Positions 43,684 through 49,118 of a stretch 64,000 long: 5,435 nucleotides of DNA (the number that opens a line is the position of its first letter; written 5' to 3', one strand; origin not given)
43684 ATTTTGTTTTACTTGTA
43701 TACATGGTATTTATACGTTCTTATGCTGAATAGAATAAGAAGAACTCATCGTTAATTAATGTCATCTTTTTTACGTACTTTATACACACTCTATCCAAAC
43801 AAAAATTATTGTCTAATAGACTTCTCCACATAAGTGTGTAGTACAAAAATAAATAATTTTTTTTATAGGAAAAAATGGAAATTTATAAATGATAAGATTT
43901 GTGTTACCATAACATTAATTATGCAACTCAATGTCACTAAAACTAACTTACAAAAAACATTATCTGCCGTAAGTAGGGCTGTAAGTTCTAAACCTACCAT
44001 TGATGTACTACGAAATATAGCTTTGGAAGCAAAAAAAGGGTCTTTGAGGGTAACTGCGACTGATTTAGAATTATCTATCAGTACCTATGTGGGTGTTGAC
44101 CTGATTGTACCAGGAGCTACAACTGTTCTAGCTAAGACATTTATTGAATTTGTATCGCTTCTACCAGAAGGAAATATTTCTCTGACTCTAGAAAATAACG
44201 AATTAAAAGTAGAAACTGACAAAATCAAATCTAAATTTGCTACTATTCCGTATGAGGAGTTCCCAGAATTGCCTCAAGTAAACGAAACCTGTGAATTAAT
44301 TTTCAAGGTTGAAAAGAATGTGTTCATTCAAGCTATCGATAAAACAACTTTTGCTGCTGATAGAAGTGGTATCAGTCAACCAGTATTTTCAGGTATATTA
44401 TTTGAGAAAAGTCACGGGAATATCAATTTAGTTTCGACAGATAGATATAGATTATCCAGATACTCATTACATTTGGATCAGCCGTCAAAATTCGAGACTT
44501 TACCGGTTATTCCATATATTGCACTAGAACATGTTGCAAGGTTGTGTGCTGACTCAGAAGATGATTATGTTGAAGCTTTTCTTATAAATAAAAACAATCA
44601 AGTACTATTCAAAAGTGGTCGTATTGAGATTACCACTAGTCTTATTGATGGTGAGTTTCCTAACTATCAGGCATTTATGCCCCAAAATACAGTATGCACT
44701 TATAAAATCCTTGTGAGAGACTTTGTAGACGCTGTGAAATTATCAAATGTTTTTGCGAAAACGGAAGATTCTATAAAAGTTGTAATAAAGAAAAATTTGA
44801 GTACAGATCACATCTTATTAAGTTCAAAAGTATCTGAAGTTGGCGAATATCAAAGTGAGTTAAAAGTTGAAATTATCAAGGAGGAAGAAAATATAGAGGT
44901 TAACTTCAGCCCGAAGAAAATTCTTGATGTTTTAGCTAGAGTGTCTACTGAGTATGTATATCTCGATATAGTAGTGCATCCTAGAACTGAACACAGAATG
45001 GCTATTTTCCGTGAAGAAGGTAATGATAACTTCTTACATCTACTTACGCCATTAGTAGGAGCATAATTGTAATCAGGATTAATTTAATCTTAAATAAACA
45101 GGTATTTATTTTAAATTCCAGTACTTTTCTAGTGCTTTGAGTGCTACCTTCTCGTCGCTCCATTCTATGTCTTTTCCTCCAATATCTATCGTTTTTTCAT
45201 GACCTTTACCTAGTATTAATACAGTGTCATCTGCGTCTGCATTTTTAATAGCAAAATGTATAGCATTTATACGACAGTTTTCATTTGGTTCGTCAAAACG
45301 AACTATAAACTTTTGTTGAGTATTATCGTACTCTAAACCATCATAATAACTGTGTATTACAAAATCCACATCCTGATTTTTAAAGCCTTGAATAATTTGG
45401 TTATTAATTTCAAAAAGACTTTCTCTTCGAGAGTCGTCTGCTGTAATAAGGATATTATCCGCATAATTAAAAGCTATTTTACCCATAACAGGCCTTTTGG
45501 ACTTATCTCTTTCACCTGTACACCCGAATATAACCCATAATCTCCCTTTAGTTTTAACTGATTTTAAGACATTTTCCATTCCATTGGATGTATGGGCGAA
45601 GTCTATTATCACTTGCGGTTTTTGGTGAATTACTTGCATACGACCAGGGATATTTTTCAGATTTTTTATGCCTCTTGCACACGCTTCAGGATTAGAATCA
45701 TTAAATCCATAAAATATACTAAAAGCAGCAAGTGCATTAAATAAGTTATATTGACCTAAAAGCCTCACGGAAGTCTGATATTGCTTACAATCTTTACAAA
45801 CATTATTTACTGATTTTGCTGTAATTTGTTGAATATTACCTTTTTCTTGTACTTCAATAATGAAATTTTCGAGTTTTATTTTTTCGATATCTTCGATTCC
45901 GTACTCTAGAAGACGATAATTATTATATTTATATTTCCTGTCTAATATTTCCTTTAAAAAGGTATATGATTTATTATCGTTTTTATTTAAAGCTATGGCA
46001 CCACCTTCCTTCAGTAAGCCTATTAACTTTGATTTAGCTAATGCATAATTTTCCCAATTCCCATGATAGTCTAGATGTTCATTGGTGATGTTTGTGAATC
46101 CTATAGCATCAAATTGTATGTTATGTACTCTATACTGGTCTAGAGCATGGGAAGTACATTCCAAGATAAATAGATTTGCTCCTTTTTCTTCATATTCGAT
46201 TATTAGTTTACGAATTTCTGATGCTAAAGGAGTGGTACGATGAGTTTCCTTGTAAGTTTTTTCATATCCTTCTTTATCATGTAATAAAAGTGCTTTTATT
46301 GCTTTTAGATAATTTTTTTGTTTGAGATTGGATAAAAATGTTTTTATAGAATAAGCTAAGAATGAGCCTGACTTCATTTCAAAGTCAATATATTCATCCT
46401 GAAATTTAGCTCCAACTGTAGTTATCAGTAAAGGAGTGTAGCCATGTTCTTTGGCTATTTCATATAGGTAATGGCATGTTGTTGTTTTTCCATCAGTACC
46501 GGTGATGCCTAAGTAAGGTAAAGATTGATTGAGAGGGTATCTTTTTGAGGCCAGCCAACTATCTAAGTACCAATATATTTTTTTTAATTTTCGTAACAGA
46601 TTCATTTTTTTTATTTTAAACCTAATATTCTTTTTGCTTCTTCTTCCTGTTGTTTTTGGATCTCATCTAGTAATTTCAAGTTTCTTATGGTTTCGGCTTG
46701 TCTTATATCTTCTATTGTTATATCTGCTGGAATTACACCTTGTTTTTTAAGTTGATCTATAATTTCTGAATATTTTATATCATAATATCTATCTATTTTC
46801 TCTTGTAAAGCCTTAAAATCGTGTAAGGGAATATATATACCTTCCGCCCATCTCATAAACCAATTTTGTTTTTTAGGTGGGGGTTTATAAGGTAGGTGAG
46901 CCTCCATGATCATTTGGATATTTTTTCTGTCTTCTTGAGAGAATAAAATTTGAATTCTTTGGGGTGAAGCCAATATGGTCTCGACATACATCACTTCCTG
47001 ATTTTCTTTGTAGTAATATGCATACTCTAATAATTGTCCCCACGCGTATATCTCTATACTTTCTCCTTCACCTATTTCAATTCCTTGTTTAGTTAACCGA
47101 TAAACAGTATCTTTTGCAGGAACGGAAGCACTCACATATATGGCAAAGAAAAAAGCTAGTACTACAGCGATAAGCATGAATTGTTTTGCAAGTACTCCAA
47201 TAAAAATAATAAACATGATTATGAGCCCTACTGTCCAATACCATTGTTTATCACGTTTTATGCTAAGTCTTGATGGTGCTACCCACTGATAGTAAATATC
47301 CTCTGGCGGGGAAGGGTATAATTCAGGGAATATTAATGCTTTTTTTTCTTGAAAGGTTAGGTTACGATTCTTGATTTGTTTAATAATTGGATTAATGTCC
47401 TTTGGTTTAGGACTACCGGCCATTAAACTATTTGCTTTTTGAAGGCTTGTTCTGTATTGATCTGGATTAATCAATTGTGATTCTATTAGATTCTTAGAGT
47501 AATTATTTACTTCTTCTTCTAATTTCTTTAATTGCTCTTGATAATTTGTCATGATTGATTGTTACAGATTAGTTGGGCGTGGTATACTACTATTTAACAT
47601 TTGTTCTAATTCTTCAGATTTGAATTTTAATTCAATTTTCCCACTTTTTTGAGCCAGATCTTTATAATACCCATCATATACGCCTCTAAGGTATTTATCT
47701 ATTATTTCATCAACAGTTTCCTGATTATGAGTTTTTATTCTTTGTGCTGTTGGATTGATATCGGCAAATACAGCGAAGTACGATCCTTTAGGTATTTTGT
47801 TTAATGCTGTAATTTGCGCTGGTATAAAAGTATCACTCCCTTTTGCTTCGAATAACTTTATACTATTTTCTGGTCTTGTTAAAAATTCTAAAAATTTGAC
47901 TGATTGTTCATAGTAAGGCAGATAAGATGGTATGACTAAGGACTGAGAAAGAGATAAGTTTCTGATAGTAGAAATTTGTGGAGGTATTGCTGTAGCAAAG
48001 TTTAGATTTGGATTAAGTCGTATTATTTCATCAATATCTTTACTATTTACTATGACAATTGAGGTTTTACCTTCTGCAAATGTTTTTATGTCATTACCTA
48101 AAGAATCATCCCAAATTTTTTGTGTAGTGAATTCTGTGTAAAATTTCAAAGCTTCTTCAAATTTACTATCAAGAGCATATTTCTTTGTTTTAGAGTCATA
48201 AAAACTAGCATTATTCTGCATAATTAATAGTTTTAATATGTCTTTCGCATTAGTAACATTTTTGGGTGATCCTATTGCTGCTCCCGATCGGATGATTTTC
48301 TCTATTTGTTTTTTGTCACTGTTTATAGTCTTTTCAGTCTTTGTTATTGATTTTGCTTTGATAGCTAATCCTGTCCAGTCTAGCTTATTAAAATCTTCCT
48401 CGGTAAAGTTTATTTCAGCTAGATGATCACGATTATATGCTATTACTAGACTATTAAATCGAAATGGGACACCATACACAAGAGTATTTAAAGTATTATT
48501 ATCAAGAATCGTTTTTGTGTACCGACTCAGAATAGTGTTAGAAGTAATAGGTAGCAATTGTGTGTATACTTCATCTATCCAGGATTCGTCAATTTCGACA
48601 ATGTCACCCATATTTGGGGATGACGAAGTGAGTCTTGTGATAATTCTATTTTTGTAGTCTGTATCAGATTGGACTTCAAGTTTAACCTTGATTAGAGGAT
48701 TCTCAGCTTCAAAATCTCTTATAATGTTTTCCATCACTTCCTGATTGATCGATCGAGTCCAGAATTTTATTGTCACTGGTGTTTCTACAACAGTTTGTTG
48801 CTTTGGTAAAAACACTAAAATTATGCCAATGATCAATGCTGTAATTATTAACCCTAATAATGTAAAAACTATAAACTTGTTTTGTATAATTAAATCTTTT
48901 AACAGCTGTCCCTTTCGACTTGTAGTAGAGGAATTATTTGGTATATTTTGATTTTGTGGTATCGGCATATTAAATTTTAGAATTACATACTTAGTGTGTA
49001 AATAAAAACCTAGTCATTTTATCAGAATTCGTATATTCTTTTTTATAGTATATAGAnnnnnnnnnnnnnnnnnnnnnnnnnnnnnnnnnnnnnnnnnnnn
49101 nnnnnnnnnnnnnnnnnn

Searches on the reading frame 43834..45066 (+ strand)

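Call 3: search_protein_families(library=pfam, proteins=[window:43834-45066:+], max_evalue=1)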
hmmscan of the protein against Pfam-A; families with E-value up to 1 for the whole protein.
window:43834-45066:+ (410 aa): 4 families
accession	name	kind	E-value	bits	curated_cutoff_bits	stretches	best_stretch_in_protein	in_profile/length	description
PF00712.24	DNA_pol3_beta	-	5.5e-24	85.1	24.4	2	30-147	1-120/120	DNA polymerase III beta subunit, N-terminal domain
PF02767.21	DNA_pol3_beta_2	-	7.1e-22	78.3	27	2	159-277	2-116/116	DNA polymerase III beta subunit, central domain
PF02768.20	DNA_pol3_beta_3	-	4.7e-07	30.1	27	1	282-402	4-115/121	DNA polymerase III beta subunit, C-terminal domain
PF13981.11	SopA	-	0.73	10.7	27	0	157-184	80-107/127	SopA-like central domain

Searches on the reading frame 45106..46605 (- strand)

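Call 3: search_protein_families(library=pfam, proteins=[window:45106-46605:-], max_evalue=1)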
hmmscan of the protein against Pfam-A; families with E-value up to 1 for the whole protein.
window:45106-46605:- (499 aa): 5 families
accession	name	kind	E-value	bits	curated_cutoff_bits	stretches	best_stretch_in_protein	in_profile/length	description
PF08245.18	Mur_ligase_M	-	7.9e-34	117.8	24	1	34-296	1-198/200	Mur ligase middle domain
PF02875.26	Mur_ligase_C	-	2.6e-20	74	28.4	1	321-468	1-127/127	Mur ligase, glutamate ligase domain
PF19842.5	YqeC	-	0.0085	16.8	27.6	1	34-69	3-38/145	YqeC protein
PF03465.20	eRF1_3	-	0.04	14.9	25.8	1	95-149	30-82/106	eRF1 domain 3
PF01113.26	DapB_N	-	0.058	13.9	25.6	1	322-370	60-106/124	Dihydrodipicolinate reductase, N-terminus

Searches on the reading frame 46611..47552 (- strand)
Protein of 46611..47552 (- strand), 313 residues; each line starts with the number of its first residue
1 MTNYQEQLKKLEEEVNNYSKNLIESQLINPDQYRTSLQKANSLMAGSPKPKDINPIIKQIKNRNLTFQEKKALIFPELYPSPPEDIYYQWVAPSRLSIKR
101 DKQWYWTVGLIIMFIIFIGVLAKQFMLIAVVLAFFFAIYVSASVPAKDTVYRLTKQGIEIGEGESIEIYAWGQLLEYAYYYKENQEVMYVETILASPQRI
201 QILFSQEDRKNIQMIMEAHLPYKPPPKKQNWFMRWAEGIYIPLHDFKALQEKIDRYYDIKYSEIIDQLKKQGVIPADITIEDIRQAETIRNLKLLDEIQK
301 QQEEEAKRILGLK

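Call 29: search_protein_families(library=pfam, proteins=[window:46611-47552:-], max_evalue=1)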
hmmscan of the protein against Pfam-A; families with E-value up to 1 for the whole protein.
window:46611-47552:- (313 aa): 2 families
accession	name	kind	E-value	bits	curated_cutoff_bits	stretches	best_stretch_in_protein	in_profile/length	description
PF23357.1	DUF7088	-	0.012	16.2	27.8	1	2-76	37-100/105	Domain of unknown function (DUF7088)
PF20990.2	DUF2207_C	-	0.049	13.8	33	1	103-160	139-199/247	Predicted membrane protein (DUF2207) C-terminal domain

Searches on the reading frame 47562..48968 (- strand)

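Call 29: search_protein_families(library=pfam, proteins=[window:47562-48968:-], max_evalue=1)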
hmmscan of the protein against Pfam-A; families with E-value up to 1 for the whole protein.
window:47562-48968:- (468 aa): 5 families
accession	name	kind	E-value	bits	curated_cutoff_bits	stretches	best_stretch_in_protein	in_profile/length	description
PF01547.30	SBP_bac_1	-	1.9e-19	71.2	26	1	79-368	10-305/307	Bacterial extracellular solute-binding protein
PF13416.11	SBP_bac_8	-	2.2e-16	60.9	27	1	82-377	2-257/279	Bacterial extracellular solute-binding protein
PF05309.16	TraE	-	0.00068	19.5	24.8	1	23-69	10-58/182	TraE protein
PF18827.6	LPD14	-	0.15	12.5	27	0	273-326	56-109/136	Large polyvalent protein-associated domain 14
PF07786.18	HGSNAT_cat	-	0.87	9.5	22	1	26-62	92-128/222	Heparan-alpha-glucosaminide N-acetyltransferase, catalytic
